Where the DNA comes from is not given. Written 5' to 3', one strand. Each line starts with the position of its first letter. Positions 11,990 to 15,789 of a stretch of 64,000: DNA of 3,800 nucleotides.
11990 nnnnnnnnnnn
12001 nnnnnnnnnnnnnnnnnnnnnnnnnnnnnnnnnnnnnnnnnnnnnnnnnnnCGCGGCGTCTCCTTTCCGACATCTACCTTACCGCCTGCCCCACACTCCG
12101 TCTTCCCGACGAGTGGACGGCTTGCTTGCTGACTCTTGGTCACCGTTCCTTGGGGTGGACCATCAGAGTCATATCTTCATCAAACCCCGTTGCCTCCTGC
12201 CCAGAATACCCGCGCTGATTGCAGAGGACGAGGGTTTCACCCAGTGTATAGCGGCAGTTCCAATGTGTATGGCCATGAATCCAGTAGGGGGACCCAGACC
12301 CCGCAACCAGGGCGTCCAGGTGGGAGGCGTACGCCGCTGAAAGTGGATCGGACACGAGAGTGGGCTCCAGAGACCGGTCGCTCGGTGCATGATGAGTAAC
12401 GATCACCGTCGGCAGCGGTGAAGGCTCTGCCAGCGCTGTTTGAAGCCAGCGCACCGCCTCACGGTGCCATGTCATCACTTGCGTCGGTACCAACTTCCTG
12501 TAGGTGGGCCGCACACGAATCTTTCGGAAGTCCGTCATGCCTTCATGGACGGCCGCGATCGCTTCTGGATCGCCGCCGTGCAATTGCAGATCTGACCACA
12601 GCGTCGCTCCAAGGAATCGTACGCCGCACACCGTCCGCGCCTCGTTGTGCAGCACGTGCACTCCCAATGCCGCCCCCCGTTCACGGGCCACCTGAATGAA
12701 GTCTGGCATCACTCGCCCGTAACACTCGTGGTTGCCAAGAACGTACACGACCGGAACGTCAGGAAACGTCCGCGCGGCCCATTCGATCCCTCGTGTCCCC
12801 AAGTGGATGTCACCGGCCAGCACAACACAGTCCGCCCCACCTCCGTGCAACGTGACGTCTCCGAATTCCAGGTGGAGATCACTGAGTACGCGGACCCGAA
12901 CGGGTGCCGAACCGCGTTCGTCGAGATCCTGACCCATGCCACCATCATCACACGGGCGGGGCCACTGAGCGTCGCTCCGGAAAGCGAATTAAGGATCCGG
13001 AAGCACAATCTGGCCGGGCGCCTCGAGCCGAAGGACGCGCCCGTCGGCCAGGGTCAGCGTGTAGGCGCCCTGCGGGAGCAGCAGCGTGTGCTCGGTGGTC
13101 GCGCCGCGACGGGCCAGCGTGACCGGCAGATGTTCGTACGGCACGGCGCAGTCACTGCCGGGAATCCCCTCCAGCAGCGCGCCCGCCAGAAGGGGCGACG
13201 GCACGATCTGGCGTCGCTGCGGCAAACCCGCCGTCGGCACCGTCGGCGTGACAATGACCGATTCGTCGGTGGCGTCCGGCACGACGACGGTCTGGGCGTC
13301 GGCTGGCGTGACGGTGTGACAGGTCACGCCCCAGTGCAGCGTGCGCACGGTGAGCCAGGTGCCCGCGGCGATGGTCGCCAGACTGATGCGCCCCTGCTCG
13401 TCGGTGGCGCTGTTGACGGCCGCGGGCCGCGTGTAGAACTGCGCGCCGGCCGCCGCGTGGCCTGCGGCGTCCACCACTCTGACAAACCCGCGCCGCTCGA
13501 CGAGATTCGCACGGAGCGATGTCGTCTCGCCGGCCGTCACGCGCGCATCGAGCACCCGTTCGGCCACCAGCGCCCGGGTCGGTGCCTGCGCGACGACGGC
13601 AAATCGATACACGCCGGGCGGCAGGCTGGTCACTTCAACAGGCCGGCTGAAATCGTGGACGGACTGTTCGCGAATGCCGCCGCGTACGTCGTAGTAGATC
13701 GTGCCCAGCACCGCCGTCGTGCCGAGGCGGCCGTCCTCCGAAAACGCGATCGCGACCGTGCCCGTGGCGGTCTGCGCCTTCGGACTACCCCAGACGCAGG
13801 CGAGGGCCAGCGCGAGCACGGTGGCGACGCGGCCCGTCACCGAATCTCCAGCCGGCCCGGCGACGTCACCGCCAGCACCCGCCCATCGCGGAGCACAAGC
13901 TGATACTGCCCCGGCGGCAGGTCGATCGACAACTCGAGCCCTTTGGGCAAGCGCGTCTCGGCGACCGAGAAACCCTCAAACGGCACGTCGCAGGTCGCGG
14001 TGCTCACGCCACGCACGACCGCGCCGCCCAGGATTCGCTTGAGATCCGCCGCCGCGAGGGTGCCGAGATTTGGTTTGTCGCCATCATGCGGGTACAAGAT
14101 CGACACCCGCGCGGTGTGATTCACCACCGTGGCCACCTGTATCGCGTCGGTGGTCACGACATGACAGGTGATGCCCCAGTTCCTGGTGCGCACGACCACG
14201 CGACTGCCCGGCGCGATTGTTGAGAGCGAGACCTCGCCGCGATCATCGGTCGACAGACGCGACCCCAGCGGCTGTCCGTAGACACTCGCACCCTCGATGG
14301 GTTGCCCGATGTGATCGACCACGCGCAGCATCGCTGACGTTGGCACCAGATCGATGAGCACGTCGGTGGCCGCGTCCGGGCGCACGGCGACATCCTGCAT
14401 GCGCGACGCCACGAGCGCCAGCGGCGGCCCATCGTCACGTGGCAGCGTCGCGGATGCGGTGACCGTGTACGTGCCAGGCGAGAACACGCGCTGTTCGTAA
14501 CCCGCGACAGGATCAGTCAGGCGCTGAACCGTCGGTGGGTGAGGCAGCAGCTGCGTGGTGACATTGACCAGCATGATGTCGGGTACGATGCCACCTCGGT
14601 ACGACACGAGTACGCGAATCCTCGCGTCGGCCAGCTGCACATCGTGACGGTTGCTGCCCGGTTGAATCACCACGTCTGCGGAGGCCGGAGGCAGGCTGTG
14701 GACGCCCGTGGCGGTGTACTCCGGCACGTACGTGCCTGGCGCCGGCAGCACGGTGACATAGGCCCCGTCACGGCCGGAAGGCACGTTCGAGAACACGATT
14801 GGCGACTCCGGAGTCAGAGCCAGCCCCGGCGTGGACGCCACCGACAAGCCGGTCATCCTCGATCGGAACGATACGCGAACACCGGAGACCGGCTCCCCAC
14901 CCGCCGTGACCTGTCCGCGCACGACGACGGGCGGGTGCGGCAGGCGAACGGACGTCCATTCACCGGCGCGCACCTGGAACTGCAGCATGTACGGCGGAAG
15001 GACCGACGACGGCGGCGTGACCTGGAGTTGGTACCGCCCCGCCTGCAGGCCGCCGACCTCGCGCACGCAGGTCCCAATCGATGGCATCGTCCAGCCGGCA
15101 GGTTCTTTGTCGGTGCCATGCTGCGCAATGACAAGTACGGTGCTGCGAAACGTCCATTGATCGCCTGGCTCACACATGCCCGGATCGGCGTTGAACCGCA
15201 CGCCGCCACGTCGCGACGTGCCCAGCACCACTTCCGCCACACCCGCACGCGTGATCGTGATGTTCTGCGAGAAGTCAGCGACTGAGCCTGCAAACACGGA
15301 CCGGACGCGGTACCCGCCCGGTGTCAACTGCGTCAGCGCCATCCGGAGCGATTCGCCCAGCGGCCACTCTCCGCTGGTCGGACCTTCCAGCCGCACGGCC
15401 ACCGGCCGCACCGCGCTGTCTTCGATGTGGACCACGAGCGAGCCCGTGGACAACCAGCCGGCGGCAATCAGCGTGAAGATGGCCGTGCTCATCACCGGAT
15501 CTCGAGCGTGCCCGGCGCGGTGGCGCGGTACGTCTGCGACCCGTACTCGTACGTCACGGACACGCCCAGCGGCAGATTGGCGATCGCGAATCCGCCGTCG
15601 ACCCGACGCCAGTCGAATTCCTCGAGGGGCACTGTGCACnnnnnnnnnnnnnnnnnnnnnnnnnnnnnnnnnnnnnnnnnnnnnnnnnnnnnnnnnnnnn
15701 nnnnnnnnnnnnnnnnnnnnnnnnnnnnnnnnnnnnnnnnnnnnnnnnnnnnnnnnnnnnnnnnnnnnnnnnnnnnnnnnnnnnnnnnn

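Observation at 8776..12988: Lower-GC two-gene island (metallophosphoesterase + membrane-anchored NACHT-like NTPase): candidate undescribed defence/conflict system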

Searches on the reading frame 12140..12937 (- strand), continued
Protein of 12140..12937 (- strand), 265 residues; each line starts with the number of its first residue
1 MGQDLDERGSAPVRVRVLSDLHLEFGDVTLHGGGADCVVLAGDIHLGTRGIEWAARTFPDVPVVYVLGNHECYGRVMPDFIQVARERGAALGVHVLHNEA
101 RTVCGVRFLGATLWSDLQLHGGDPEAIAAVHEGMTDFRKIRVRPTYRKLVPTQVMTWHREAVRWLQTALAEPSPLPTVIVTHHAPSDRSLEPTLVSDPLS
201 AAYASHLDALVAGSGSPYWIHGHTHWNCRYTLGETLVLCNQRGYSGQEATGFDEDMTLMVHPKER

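Call 31: search_solved_structures(query=A2, max_evalue=0.01, show_alignments=1)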
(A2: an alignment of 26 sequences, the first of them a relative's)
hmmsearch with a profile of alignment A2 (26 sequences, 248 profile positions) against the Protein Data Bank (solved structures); distinct sequences matched with E-value up to 0.01: 1.
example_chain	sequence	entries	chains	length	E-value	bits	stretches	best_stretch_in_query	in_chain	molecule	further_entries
6unc_A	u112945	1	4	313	0.0022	20.6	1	6-63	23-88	Metallophos domain-containing protein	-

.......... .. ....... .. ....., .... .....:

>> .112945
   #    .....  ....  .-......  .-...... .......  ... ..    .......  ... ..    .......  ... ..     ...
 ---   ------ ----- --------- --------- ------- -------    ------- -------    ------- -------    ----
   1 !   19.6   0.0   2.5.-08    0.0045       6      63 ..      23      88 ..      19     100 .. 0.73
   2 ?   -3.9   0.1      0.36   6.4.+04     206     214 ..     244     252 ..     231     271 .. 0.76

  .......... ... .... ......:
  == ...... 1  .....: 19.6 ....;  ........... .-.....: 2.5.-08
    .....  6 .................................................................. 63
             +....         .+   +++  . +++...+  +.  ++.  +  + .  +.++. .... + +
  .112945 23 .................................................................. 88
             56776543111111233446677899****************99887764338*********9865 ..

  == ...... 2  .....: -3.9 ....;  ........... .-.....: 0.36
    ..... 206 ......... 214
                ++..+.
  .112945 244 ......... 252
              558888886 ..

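Call 60: find_encoding_contigs(protein=P0003, flank=10000, max_places=6)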
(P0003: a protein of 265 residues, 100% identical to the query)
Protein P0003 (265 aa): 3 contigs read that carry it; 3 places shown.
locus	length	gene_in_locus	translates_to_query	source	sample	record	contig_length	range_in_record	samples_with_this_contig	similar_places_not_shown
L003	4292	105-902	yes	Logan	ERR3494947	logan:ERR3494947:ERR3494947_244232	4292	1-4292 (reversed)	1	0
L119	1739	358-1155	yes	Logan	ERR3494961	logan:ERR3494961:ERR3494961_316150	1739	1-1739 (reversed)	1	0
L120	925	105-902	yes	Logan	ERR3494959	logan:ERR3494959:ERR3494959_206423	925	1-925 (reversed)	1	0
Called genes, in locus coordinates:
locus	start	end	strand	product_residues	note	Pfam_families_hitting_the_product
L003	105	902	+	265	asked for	PF00149:Metallophos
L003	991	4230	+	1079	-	PF00805:Pentapeptide, PF13599:Pentapeptide_4 (weak)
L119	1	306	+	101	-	?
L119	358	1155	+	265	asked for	PF00149:Metallophos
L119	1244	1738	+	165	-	?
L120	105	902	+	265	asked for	PF00149:Metallophos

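Call 63: predict_structure(alignment_id=A2)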
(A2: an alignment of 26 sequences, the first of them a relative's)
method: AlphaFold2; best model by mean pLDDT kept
length: 265 residues; sequences in the alignment: 26
mean_pLDDT: 92.5   pTM: 0.91
mean pLDDT of the five models: 92.5, 92.4, 91.6, 90.9, 88.9
residues with pLDDT >= 90: 212; 70-90: 42; 50-70: 6; < 50: 5
segments of 3 or more residues with pLDDT < 50: 1-5
pLDDT, mean of each block of 10 residues (from residue 1): 54 96 90 91 96 97 97 96 98 98 98 92 89 95 95 96 98 97 95 88 94 98 91 97 78 94 85
secondary structure, 60 per line:
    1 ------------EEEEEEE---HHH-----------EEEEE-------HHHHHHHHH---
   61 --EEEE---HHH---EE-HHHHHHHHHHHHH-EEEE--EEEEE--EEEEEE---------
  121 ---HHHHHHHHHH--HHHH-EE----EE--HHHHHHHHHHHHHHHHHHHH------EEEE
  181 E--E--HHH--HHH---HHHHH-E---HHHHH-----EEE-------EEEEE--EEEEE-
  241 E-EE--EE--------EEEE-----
elements in order: E13-19 E37-41 H49-57 E63-66 H79-91 E93-96 E99-103 E106-111 H124-133 H136-139 H151-170 E177-181 H198-202 H208-212 E218-220 E228-232 E235-239 E257-260

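Call 67: fold_search(model_id=the predicted structure, library=pdb)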
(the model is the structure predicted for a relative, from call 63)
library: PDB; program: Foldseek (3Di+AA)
matches with E <= 10: 829; with E <= 0.001: 43
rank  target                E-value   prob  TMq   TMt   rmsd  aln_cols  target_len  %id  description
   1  6unc_B                2.2e-12  1.00  0.71  0.67   4.9       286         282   18  The crystal structure of Phosphopantetheinyl Hydrolase (PptH) from Mycobacterium tuberculosis (released 2020-04-22)
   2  6unc_A                4.3e-12  1.00  0.71  0.68   4.9       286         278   18  The crystal structure of Phosphopantetheinyl Hydrolase (PptH) from Mycobacterium tuberculosis (released 2020-04-22)
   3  6unc_C                8.8e-12  1.00  0.69  0.66   5.6       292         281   17  The crystal structure of Phosphopantetheinyl Hydrolase (PptH) from Mycobacterium tuberculosis (released 2020-04-22)
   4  6unc_D                4.5e-11  1.00  0.71  0.69   5.1       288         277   18  The crystal structure of Phosphopantetheinyl Hydrolase (PptH) from Mycobacterium tuberculosis (released 2020-04-22)
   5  3rl4                  1.3e-08  1.00  0.57  0.56   6.1       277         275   14  Rat metallophosphodiesterase MPPED2 G252H Mutant (released 2011-08-10)
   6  2bq8                  1.6e-08  1.00  0.49  0.44   8.1       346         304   13  Crystal structure of human purple acid phosphatase with an inhibitory conformation of the repression loop (released 2005-10-24)
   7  3rl3                  2.1e-08  1.00  0.58  0.56   6.5       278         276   14  Rat metallophosphodiesterase MPPED2 (released 2011-08-10)
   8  2hyo                  6.1e-08  1.00  0.46  0.53   7.7       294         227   14  Crystal structure of Rv0805 N97A mutant (released 2006-12-26)
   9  2hyp                  6.9e-08  1.00  0.48  0.54   7.6       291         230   15  Crystal structure of Rv0805 D66A mutant (released 2006-12-26)
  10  3rl5                  7.7e-08  1.00  0.58  0.56   7.6       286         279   14  Rat metallophosphodiesterase MPPED2 H67R Mutant (released 2011-08-10)
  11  1ute_A                7.7e-08  1.00  0.50  0.45   9.7       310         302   13  PIG PURPLE ACID PHOSPHATASE COMPLEXED WITH PHOSPHATE (released 1999-10-01)
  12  7ov8_A                8.2e-08  1.00  0.52  0.47   9.1       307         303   12  Crystal structure of pig purple acid phosphatase in complex with 4-(2-hydroxyethyl)-1-piperazineethanesulfonic acid (H (released 2022-03-23)
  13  2hy1                  8.7e-08  1.00  0.46  0.53   7.6       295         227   14  Crystal structure of Rv0805 (released 2006-12-26)
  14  5k73_D                9.3e-08  1.00  0.56  0.44   6.5       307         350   12  as-isolated Dbr1 with Fe(II) and Zn(II) (released 2016-12-07)
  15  5k78_A                9.3e-08  1.00  0.55  0.44   6.8       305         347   11  Dbr1 in complex with 16-mer branched RNA (released 2016-12-07)
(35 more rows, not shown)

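Call 76: search_protein_families(library=pfam, alignment_id=A4, max_evalue=0.00001)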
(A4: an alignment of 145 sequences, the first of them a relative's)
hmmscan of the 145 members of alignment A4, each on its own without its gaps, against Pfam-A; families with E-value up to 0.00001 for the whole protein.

A. member 1, L011:96-404:- (102 aa): 0 families

B. families by the number of members that match (of 145 scanned): 151 families (the first 25 are shown)
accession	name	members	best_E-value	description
PF08241.18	Methyltransf_11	4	1.2e-26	Methyltransferase domain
PF13847.12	Methyltransf_31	4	1.8e-25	Methyltransferase domain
PF13649.12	Methyltransf_25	4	1.4e-23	Methyltransferase domain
PF08242.18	Methyltransf_12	4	2e-19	Methyltransferase domain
PF13489.12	Methyltransf_23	4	1.6e-17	Methyltransferase domain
PF01209.24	Ubie_methyltran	4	2.7e-17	ubiE/COQ5 methyltransferase family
PF00149.33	Metallophos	4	4.6e-14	Calcineurin-like phosphoesterase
PF00005.33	ABC_tran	3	3.7e-55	ABC transporter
PF01145.31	Band_7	3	5.7e-41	SPFH domain / Band 7 family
PF07719.23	TPR_2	3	1.1e-20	Tetratricopeptide repeat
PF00515.34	TPR_1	3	3.9e-20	Tetratricopeptide repeat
PF00004.35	AAA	3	3.2e-17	ATPase family associated with various cellular activities (AAA)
PF13181.12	TPR_8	3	1.8e-15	Tetratricopeptide repeat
PF00069.31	Pkinase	3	2.9e-15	Protein kinase domain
PF13428.12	TPR_14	3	2.1e-12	Tetratricopeptide repeat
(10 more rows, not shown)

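Call 77: search_protein_families(library=padloc, alignment_id=A4, max_evalue=1e-10)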
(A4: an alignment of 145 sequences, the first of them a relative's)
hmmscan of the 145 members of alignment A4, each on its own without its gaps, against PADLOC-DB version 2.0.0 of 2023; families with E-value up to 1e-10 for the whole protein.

A. member 1, L011:96-404:- (102 aa): 0 families

B. families by the number of members that match (of 145 scanned): 76 families (the first 25 are shown)
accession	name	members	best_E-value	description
PDLC04134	mad2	5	1e-21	mads_2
PDLC04135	mad3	3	1.5e-45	mads_3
PDLC04047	PD-T4-6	3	8e-17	-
PDLC04138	mad6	3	1.6e-16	mads_6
PDLC04042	PD-T4-6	3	6.4e-12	-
PDLC04966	PDC-S24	2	1.7e-185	-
PDLC02864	DpdF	2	2.4e-112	DpdF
PDLC02861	DpdF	2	2.3e-111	DpdF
PDLC02870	DpdF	2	4.4e-98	DpdF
PDLC03928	PsyrT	2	2.9e-87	-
PDLC02865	DpdF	2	9.6e-73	DpdF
PDLC02859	DpdF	2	2e-58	DpdF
PDLC03813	RTasNERD-Hel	2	6.8e-55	DRT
PDLC02872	DpdF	2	1.3e-52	DpdF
PDLC02855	DpdF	2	2e-43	DpdF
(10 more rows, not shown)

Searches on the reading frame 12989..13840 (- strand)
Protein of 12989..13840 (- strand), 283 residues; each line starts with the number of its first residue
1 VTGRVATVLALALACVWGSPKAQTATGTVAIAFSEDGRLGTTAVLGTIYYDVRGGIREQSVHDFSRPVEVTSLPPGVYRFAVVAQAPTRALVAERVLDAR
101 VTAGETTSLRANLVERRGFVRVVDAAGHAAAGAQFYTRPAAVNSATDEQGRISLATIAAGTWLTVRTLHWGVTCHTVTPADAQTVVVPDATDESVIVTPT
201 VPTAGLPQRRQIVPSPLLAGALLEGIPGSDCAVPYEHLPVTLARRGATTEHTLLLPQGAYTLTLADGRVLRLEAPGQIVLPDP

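Call 6: search_protein_families(library=pfam, proteins=[window:12989-13840:-], max_evalue=0.1)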
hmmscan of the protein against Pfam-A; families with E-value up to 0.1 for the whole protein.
window:12989-13840:- (283 aa): 0 families

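Call 58: find_encoding_contigs(protein=window:12989-13840:-, flank=10000, max_places=8)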
Protein window:12989-13840:- (283 aa): no gene with exactly this product is on record in the collection.

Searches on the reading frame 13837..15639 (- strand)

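Call 6: search_protein_families(library=pfam, proteins=[window:13837-15639:-], max_evalue=0.1)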
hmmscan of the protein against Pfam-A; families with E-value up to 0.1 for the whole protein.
window:13837-15639:- (600 aa): 4 families
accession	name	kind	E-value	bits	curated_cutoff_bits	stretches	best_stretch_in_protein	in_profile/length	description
PF13620.12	CarboxypepD_reg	-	1.7e-07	32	32.3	2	439-483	5-53/82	Carboxypeptidase regulatory-like domain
PF13715.12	CarbopepD_reg_2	-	0.026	15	32.2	0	440-479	5-45/88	CarboxypepD_reg-like domain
PF23623.1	GBD_IRG7_N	-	0.065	13.9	27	0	341-401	26-84/95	IRG7 N-terminal galactose binding domain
PF25020.1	TTR_TEN1-4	-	0.089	13.2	27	0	238-269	7-40/86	Teneurin TTR-like domain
